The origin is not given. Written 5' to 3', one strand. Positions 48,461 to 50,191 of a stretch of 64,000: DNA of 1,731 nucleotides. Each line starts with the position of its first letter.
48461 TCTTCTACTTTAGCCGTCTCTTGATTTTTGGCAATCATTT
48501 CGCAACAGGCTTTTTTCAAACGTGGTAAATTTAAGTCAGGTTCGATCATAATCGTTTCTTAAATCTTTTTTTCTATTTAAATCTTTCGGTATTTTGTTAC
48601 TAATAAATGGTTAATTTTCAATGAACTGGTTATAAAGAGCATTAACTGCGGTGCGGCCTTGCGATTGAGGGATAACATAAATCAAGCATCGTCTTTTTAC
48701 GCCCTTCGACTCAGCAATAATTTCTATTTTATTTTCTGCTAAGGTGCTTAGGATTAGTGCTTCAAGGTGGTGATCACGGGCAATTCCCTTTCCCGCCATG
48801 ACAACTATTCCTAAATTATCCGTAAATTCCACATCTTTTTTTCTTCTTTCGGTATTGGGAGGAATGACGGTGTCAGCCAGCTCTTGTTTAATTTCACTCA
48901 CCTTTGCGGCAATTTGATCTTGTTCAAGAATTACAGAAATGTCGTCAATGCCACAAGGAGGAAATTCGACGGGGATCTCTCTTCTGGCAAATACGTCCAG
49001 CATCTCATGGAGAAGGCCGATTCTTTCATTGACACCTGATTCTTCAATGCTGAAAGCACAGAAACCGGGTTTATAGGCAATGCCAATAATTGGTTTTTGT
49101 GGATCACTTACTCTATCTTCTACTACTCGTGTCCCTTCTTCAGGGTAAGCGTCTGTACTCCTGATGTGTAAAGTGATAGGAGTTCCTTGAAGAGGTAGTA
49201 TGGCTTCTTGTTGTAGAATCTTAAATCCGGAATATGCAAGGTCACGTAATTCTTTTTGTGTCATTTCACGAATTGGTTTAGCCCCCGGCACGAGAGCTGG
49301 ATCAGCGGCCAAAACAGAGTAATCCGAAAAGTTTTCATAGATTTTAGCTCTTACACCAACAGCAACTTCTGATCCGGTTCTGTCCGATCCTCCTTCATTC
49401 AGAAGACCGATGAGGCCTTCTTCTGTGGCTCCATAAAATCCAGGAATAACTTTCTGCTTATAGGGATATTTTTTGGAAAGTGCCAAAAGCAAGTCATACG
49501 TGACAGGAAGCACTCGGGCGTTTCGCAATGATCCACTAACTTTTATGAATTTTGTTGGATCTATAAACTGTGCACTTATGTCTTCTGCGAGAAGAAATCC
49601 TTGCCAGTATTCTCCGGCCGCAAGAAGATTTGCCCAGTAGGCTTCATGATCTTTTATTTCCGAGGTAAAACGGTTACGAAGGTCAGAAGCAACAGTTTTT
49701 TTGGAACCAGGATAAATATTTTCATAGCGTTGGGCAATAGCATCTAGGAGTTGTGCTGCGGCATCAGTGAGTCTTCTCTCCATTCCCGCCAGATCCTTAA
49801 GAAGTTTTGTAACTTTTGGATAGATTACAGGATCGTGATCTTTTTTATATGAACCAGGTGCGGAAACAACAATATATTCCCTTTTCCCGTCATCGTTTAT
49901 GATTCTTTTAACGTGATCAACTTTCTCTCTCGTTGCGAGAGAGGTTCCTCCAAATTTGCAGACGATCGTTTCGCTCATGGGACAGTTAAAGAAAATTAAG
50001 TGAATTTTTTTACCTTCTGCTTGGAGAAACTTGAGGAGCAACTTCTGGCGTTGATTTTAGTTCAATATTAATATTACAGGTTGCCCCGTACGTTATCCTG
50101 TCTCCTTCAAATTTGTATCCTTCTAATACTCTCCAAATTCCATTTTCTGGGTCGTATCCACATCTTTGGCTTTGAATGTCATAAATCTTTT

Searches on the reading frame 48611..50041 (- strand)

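Call 45: search_protein_families(library=pfam, proteins=[window:48611-50041:-], max_evalue=0.00001)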
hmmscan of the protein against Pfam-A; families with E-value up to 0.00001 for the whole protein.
window:48611-50041:- (476 aa): 2 families
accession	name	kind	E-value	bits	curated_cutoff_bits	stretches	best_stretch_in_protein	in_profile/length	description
PF00696.33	AA_kinase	-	8.9e-23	81.7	24.9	1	25-295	2-234/234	Amino acid kinase family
PF22468.2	ACT_9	-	4.3e-08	33.2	27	0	415-473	3-61/61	ACT domain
